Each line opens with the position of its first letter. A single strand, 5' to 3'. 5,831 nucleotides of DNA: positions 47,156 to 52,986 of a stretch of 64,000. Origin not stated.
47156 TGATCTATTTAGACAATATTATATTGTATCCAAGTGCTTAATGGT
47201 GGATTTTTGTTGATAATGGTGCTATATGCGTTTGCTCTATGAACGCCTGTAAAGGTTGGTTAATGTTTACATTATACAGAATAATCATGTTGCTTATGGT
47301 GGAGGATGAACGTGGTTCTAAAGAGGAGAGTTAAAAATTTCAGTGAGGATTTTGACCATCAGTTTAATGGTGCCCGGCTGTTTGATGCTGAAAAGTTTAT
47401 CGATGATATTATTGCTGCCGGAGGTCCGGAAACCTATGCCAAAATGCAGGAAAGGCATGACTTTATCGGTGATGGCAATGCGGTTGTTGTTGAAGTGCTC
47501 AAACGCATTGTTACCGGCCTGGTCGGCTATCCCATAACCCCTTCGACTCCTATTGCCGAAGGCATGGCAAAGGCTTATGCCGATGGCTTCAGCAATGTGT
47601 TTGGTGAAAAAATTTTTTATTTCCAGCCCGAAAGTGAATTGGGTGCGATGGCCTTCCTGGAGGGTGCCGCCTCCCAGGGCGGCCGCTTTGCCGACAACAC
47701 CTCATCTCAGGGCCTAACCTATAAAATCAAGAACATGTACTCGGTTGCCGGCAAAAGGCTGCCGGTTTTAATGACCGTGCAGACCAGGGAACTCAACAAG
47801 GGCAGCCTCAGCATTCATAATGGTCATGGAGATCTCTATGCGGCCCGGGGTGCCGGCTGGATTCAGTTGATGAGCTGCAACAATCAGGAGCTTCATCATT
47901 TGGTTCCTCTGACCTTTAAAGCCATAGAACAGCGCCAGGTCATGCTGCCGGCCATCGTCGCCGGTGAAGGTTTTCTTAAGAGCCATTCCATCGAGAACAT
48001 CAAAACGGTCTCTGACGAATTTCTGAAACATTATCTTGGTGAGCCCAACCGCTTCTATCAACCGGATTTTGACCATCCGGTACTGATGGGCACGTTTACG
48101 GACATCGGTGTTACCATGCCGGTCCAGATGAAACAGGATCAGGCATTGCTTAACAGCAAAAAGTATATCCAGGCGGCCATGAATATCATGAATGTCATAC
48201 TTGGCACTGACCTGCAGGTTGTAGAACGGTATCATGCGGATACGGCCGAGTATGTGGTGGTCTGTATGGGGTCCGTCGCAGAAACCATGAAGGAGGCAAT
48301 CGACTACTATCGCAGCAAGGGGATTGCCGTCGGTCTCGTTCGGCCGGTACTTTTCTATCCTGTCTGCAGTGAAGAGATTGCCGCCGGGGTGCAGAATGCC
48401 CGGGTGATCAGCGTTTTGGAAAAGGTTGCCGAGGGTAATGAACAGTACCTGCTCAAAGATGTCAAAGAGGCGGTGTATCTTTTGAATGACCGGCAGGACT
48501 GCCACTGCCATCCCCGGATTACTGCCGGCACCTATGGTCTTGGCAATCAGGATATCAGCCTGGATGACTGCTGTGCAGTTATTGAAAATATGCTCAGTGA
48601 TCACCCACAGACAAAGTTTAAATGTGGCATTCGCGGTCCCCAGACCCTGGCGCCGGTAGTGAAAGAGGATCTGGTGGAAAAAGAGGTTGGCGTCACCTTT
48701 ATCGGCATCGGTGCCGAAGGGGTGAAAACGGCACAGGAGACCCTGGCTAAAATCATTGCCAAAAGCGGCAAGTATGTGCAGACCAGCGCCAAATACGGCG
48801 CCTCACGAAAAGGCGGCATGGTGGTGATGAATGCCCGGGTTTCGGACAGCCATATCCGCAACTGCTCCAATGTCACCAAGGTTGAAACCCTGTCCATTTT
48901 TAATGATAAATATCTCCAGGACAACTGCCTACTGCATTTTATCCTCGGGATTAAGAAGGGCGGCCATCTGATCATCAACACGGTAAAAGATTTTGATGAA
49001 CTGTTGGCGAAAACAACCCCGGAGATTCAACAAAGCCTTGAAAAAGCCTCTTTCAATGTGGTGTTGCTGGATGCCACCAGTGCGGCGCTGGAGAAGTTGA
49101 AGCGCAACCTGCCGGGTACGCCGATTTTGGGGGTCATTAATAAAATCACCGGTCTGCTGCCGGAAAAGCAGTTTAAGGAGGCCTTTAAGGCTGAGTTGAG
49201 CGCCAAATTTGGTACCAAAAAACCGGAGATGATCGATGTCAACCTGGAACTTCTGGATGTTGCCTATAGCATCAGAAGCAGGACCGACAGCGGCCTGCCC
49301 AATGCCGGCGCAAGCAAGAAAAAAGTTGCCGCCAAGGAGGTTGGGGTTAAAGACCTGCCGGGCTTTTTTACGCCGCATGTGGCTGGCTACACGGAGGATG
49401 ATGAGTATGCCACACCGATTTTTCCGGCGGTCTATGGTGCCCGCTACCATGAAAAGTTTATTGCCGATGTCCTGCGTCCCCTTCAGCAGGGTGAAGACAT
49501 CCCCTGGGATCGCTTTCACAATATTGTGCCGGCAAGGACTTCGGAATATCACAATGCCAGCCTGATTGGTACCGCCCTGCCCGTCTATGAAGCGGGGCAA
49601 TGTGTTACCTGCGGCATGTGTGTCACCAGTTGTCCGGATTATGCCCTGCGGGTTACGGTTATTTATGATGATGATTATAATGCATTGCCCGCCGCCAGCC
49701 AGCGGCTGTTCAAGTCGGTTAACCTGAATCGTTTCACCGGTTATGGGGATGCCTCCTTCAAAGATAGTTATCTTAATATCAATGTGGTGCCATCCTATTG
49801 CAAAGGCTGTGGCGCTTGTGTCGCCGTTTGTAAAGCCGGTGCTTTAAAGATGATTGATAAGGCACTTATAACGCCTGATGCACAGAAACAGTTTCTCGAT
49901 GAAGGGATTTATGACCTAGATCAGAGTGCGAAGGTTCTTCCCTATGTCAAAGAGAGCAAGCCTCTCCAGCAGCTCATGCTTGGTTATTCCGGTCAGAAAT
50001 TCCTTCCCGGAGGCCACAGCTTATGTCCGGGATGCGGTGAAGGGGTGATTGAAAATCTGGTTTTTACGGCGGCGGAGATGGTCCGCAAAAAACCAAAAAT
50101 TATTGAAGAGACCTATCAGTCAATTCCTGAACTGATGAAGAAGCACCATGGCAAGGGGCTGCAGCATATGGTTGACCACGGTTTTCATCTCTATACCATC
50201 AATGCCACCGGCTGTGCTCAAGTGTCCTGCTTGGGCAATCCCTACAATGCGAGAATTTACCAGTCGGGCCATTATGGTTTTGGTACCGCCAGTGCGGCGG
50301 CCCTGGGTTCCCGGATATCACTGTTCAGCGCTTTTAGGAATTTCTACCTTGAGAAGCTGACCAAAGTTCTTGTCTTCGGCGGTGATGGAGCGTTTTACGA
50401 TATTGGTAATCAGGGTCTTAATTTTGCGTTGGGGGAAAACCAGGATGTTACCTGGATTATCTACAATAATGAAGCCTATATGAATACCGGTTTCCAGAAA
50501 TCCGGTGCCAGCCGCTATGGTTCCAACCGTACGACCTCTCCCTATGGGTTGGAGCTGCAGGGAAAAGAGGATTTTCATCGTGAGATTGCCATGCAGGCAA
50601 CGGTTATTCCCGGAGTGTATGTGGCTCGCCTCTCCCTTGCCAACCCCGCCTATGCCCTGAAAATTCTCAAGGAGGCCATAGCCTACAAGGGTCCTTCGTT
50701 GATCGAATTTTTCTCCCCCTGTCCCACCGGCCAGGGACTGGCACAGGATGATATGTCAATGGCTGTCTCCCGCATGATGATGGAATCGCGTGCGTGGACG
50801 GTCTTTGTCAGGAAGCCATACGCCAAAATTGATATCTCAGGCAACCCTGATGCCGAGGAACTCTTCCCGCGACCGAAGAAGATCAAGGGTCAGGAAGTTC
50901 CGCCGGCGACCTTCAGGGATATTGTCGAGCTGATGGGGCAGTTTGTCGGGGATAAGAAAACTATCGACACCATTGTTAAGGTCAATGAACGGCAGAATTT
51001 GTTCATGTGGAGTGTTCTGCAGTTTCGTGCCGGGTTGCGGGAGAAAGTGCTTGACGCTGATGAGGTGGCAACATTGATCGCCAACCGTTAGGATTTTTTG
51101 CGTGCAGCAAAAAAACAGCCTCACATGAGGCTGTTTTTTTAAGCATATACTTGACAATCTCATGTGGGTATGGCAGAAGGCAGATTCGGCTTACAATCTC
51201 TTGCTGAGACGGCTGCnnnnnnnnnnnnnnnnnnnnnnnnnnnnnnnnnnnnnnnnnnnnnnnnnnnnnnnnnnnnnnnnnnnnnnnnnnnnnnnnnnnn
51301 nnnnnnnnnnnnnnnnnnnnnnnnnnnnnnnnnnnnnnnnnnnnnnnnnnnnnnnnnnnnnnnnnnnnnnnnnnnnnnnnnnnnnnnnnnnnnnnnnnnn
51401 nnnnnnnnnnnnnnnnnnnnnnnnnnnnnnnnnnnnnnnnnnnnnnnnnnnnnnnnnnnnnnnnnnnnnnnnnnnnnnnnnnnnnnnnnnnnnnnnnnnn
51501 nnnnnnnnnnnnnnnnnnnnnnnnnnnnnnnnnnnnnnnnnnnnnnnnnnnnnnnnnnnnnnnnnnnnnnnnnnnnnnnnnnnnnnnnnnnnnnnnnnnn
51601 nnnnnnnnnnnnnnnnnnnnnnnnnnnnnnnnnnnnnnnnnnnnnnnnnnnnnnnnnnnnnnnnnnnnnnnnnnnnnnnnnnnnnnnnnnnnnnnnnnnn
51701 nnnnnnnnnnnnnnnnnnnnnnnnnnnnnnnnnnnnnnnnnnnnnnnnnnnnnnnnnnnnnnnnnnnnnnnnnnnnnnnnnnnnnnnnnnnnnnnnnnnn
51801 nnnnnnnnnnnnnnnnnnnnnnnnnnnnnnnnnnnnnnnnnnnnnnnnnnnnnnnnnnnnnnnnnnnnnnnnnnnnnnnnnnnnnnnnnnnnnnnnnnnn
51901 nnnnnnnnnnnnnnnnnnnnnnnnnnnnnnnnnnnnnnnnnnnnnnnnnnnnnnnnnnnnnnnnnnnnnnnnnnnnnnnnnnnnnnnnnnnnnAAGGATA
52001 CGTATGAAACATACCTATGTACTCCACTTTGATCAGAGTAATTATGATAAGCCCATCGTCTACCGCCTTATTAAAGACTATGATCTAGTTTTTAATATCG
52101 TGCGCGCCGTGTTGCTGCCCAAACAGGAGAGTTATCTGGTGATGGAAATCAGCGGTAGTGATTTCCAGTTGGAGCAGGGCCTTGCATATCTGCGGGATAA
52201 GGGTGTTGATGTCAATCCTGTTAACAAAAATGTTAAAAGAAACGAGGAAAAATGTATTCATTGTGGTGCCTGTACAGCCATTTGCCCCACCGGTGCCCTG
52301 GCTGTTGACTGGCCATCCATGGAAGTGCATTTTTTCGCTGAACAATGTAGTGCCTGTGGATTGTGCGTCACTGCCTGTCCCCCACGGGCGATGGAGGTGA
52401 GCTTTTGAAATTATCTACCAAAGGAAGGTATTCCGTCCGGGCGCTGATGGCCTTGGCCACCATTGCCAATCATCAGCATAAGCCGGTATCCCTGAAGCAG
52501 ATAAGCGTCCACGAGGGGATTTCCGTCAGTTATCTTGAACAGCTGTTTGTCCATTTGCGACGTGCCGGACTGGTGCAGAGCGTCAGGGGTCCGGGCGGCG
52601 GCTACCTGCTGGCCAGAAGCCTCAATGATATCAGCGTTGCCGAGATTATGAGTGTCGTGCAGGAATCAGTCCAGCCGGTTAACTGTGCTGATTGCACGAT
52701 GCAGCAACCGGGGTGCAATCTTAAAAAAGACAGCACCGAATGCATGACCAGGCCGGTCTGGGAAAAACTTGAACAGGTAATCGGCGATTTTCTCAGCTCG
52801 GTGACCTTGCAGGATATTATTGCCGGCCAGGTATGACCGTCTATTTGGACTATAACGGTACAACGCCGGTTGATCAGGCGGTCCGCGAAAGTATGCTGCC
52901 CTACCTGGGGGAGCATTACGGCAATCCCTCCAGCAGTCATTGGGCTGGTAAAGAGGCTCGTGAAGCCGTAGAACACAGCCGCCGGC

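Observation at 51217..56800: Sulfur-trafficking neighbourhood: COG2122 ApbE-like protein, NIL-ferredoxin, Rrf2 regulator, cysteine desulfurase, MnmA, MtaB-like methylthiotransferase and DUF1858 dithiol protein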

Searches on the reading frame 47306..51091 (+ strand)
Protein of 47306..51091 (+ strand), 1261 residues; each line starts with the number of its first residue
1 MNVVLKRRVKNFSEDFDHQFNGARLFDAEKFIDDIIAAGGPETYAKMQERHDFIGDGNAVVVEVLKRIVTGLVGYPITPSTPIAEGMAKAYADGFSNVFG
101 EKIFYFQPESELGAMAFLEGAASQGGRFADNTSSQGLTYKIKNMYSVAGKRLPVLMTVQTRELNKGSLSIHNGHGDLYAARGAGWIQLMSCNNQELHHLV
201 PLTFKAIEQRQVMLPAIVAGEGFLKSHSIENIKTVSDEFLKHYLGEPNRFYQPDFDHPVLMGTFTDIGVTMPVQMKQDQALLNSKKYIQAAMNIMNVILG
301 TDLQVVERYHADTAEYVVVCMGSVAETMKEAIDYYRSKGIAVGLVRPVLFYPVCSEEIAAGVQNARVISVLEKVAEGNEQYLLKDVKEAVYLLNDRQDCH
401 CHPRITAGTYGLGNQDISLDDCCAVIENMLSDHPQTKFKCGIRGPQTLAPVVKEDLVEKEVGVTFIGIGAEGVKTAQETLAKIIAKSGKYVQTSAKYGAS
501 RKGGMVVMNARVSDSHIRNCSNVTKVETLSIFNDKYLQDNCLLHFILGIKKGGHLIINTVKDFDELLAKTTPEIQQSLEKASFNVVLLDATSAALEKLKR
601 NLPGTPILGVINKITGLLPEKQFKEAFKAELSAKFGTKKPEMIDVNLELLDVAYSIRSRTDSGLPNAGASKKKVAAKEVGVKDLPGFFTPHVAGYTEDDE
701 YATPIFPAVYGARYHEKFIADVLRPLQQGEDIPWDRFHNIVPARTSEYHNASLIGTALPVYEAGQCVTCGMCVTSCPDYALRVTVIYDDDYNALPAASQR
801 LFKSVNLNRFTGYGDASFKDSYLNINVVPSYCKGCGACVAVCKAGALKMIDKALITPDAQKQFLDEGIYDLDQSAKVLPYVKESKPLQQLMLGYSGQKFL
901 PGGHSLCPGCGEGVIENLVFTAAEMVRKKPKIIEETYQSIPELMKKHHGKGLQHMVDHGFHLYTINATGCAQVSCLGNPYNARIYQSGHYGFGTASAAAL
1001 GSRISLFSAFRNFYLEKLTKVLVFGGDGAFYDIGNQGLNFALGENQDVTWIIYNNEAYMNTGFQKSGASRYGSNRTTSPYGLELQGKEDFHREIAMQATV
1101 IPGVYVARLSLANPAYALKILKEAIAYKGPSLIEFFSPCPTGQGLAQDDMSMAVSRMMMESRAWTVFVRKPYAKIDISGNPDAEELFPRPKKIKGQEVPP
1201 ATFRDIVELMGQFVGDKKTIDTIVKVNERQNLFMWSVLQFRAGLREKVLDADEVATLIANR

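Call 3: search_protein_families(library=pfam, proteins=[window:47306-51091:+], max_evalue=0.01)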
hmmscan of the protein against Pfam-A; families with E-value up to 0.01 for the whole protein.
window:47306-51091:+ (1261 aa): 14 families
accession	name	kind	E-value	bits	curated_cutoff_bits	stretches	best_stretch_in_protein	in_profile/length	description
PF01855.24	POR_N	-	1.2e-46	159.8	27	1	72-292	11-230/231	Pyruvate flavodoxin/ferredoxin oxidoreductase, thiamine diP-bdg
PF01558.24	POR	-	1.6e-27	97.2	27.4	1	469-654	1-172/173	Pyruvate ferredoxin/flavodoxin oxidoreductase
PF17147.9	PFOR_II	-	1.1e-16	61.5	27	1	314-398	1-85/102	Pyruvate:ferredoxin oxidoreductase core domain II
PF02775.26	TPP_enzyme_C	-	3.7e-16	59.7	21.9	1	968-1135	2-151/151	Thiamine pyrophosphate enzyme, C-terminal TPP binding domain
PF13237.11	Fer4_10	-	3.8e-09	36.8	25.5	1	760-842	3-52/53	4Fe-4S dicluster domain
PF13187.11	Fer4_9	-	1.8e-08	34.7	27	1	831-858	1-28/52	4Fe-4S dicluster domain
PF12837.12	Fer4_6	-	1.8e-07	31.2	25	2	825-847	2-24/24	4Fe-4S binding domain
PF12838.12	Fer4_7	-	2e-07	31.8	27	1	765-846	1-52/52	4Fe-4S dicluster domain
PF13183.11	Fer4_8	-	1.1e-06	29.4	27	1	763-845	2-67/68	4Fe-4S dicluster domain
PF00037.32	Fer4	-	2.2e-06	27.7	21.1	1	826-848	2-24/24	4Fe-4S binding domain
PF13484.11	Fer4_16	-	3.1e-06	28.3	30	0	765-784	1-20/66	4Fe-4S double cluster binding domain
PF14697.11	Fer4_21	-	1.4e-05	25.6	35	0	824-849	33-59/59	4Fe-4S dicluster domain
PF12797.12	Fer4_2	-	0.00011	22.4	24.5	0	759-777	3-21/22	4Fe-4S binding domain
PF12800.12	Fer4_4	-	0.00081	20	24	0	766-778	4-16/17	4Fe-4S binding domain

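Call 4: search_protein_families(library=ncbifam, proteins=[window:47306-51091:+], max_evalue=0.01)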
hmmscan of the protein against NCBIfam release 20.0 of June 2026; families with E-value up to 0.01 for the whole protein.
window:47306-51091:+ (1261 aa): 75 families (the best 25 are shown)
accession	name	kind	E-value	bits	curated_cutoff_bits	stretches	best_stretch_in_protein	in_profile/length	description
TIGR02176.1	pyruv_ox_red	equivalog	1.5e-111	374.2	911.35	3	56-658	5-609/1167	pyruvate:ferredoxin (flavodoxin) oxidoreductase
NF040682.1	PorA_Arch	equivalog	2e-67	227.8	550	1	62-429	13-371/387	pyruvate synthase subunit PorA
NF007201.0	PRK09622.1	equivalog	8.3e-66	222.5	590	1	53-436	11-385/405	2-oxoacid:ferredoxin oxidoreductase subunit alpha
NF006233.0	PRK08367.1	equivalog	6.4e-50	170.2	625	1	72-425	25-368/394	pyruvate ferredoxin oxidoreductase subunit alpha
NF006232.0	PRK08366.1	equivalog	1.3e-44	152.4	646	1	62-429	18-374/394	2-ketoisovalerate ferredoxin oxidoreductase subunit alpha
NF008819.1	PRK11865.1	equivalog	1.3e-36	126.3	405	1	898-1168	12-240/300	pyruvate synthase subunit PorB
NF045764.1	PhenlGlyoxDHPadG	equivalog_domain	5.7e-36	123.9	700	1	72-396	23-352/398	NADH-dependent phenylglyoxylate dehydrogenase subunit alpha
NF045791.1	OxalOxredalpha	equivalog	9.7e-34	117.1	500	1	69-398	22-350/395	oxalate oxidoreductase subunit alpha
NF008818.0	PRK11864.1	subfamily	2.2e-28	99.3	405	1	989-1167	68-235/300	3-methyl-2-oxobutanoate dehydrogenase subunit beta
TIGR02175.1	PorC_KorC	subfamily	7.1e-25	87.8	81.1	1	463-654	4-172/177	2-oxoacid:acceptor oxidoreductase, gamma subunit, pyruvate/2-ketoisovalerate family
TIGR03710.1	OAFO_sf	subfamily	1.5e-24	86.5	482.75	3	463-662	4-178/561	2-oxoacid:acceptor oxidoreductase subunit alpha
NF005507.0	PRK07119.1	subfamily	7.4e-24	84.2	399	1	57-391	10-320/352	3-methyl-2-oxobutanoate dehydrogenase subunit VorB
NF040683.1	PorC_Meth_Thtga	equivalog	1.1e-22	80.6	270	1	463-648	4-171/177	pyruvate synthase subunit PorC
NF045792.1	OxalOxredbeta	equivalog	1.4e-20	73.6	590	1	1013-1168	96-253/311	oxalate oxidoreductase subunit beta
NF045766.1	PhenlGlyoxDHPadI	equivalog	2.3e-20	72.8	700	1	1020-1176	233-390/443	NADH-dependent phenylglyoxylate dehydrogenase subunit beta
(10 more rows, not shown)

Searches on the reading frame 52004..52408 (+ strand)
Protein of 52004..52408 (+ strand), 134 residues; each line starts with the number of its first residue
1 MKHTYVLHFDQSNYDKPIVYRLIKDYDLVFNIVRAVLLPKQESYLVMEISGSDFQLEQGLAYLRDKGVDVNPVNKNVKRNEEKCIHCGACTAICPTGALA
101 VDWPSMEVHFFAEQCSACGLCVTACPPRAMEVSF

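Call 3: search_protein_families(library=pfam, proteins=[window:52004-52408:+], max_evalue=0.01)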
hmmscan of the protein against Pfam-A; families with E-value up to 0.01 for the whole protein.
window:52004-52408:+ (134 aa): 15 families
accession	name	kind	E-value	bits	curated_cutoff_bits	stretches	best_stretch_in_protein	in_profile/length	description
PF00037.32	Fer4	-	3.1e-14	52.5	21.1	2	78-99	2-23/24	4Fe-4S binding domain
PF12838.12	Fer4_7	-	3.3e-14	53.5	27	2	83-128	1-51/52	4Fe-4S dicluster domain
PF09383.16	NIL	-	6.1e-13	48.9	24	1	5-70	3-71/73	NIL domain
PF12837.12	Fer4_6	-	5.4e-12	45.5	25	2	77-99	2-24/24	4Fe-4S binding domain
PF13237.11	Fer4_10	-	2.8e-11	43.6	25.5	1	77-126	2-53/53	4Fe-4S dicluster domain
PF13187.11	Fer4_9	-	6.5e-11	42.5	27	2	83-129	1-51/52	4Fe-4S dicluster domain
PF12797.12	Fer4_2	-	1.3e-10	40.9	24.5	2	77-96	3-22/22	4Fe-4S binding domain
PF14697.11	Fer4_21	-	2.9e-09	37.3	35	1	80-129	4-56/59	4Fe-4S dicluster domain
PF12800.12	Fer4_4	-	8.2e-08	32.4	24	1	82-97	2-17/17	4Fe-4S binding domain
PF13484.11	Fer4_16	-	3.6e-06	28.1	30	1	83-101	1-19/66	4Fe-4S double cluster binding domain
PF13183.11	Fer4_8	-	2.9e-05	24.9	27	2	77-97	47-67/68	4Fe-4S dicluster domain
PF25160.1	LdpA_Fe-S-bd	-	4e-05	23.8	27.6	0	80-99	24-43/49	LdpA Fe-S cluster-binding domain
PF13534.11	Fer4_17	-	4.6e-05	24.3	22.2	0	79-97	41-59/61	4Fe-4S dicluster domain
PF12798.12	Fer4_3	-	7.3e-05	23.7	27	1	84-98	1-15/15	4Fe-4S binding domain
PF13746.11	Fer4_18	-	0.002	18.8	27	1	71-126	48-96/114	4Fe-4S dicluster domain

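Call 4: search_protein_families(library=ncbifam, proteins=[window:52004-52408:+], max_evalue=0.01)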
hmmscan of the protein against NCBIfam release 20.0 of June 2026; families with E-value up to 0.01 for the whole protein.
window:52004-52408:+ (134 aa): 99 families (the best 25 are shown)
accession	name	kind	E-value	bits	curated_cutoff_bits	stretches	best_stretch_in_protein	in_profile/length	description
NF038196.1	ferrodoxin_EFR1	subfamily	3.9e-11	43.5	75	1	74-132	177-231/242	EFR1 family ferrodoxin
NF043039.1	HgcAB_like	equivalog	4.6e-11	42.9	285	1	45-130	268-349/350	HgcAB-like fusion protein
NF042909.1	FMH_DH_FwdF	exception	5.5e-10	38.9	375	1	71-132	214-276/336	tungsten-dependent formylmethanofuran dehydrogenase subunit FwdF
NF040864.1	HgcB_ferredoxin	equivalog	1.2e-08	34.6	99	1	77-133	9-64/93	mercury methylation ferredoxin HgcB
NF045874.1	Vhu_polyferre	exception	2.1e-08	33.3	600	1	75-132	189-245/381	F420-non-reducing hydrogenase associated-polyferredoxin VhuB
TIGR02179.1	PorD_KorD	subfamily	2.2e-08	34.1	60.05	1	80-132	23-74/78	2-oxoacid:acceptor oxidoreductase, delta subunit, pyruvate/2-ketoisovalerate family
NF006221.0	PRK08348.1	subfamily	2.2e-08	33.9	124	1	76-133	38-95/136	NADH-plastoquinone oxidoreductase subunit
NF040684.1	PorD_Arch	equivalog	2.3e-08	34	120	1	80-132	30-81/85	pyruvate synthase subunit PorD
NF040770.1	hetero_SS_HdrA2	exception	2.7e-08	32.4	1100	1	67-132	564-625/777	CoB-CoM heterodisulfide reductase HdrA2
NF043069.1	T4HPD_activ_SAM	equivalog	1.9e-07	30.7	425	1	73-132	42-99/299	trans-4-hydroxy-L-proline dehydratase activase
NF058577.1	FdxA_fam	equivalog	2.4e-07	30.8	65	1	82-129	7-52/52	4Fe-4S ferredoxin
TIGR02494.1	PFLE_PFLC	subfamily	2.5e-07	30.3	174.35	1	75-132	41-99/293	glycyl-radical enzyme activating protein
NF041836.1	rnfB_Methano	equivalog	3.2e-07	30.1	445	1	75-132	208-264/265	Rnf electron transport complex subunit RnfB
TIGR01944.1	rnfB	subfamily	3.2e-07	30.1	68.7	1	78-131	109-161/190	RnfABCDGE type electron transport complex subunit B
TIGR04041.1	activase_YjjW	hypoth_equivalog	4.1e-07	29.7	250.2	1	81-129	40-86/276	YjjW family glycine radical enzyme activase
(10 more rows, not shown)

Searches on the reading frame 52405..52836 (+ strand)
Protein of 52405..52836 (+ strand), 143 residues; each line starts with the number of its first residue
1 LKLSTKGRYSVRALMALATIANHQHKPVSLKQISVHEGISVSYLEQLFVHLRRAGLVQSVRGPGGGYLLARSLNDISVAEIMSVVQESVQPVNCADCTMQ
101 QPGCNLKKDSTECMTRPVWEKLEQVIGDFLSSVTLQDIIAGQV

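Call 3: search_protein_families(library=pfam, proteins=[window:52405-52836:+], max_evalue=0.01)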
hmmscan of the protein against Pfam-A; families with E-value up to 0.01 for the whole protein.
window:52405-52836:+ (143 aa): 2 families
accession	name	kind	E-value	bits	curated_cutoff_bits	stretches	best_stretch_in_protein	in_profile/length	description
PF02082.26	Rrf2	-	2e-36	125.5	30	1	3-140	1-131/132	Iron-dependent Transcriptional regulator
PF03444.21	HrcA_DNA-bdg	-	0.00023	21.2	21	1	14-68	10-64/79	Winged helix-turn-helix transcription repressor, HrcA DNA-binding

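Call 4: search_protein_families(library=ncbifam, proteins=[window:52405-52836:+], max_evalue=0.01)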
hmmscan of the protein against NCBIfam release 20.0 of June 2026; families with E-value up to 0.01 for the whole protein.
window:52405-52836:+ (143 aa): 9 families
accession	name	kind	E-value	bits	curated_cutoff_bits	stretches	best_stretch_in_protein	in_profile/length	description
TIGR02010.1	IscR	equivalog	2e-43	147.5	207.55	1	1-140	1-131/135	Fe-S cluster assembly transcriptional regulator IscR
TIGR00738.1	rrf2_super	superfamily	1.4e-37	128.5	73.3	1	1-139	1-131/132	Rrf2 family transcriptional regulator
NF008110.0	PRK10857.1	equivalog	1.7e-35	122.2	275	1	1-141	1-132/164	Fe-S cluster assembly transcriptional regulator IscR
NF047409.1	Cys_reg_CymR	equivalog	4.9e-28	98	195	1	1-139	1-124/139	cysteine metabolism transcriptional regulator CymR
TIGR02944.1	suf_reg_Xantho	equivalog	5.7e-20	72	110.65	1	13-138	11-130/130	SUF system Fe-S cluster assembly regulator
NF008886.0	PRK11920.1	equivalog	3.1e-13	49.7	193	1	1-139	1-131/153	iron-responsive transcriptional regulator RirA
NF008240.0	PRK11014.1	equivalog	1.3e-11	44.7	182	1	1-118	1-116/141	nitric oxide-sensing transcriptional repressor NsrR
NF041852.1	trans_reg_HypR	equivalog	2.1e-06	27.8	180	1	15-140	10-134/139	redox-sensitive transcriptional regulator HypR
NF003256.0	PRK04214.1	equivalog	0.00031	19.8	500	1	13-131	296-406/412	ribonuclease BN/unknown domain fusion protein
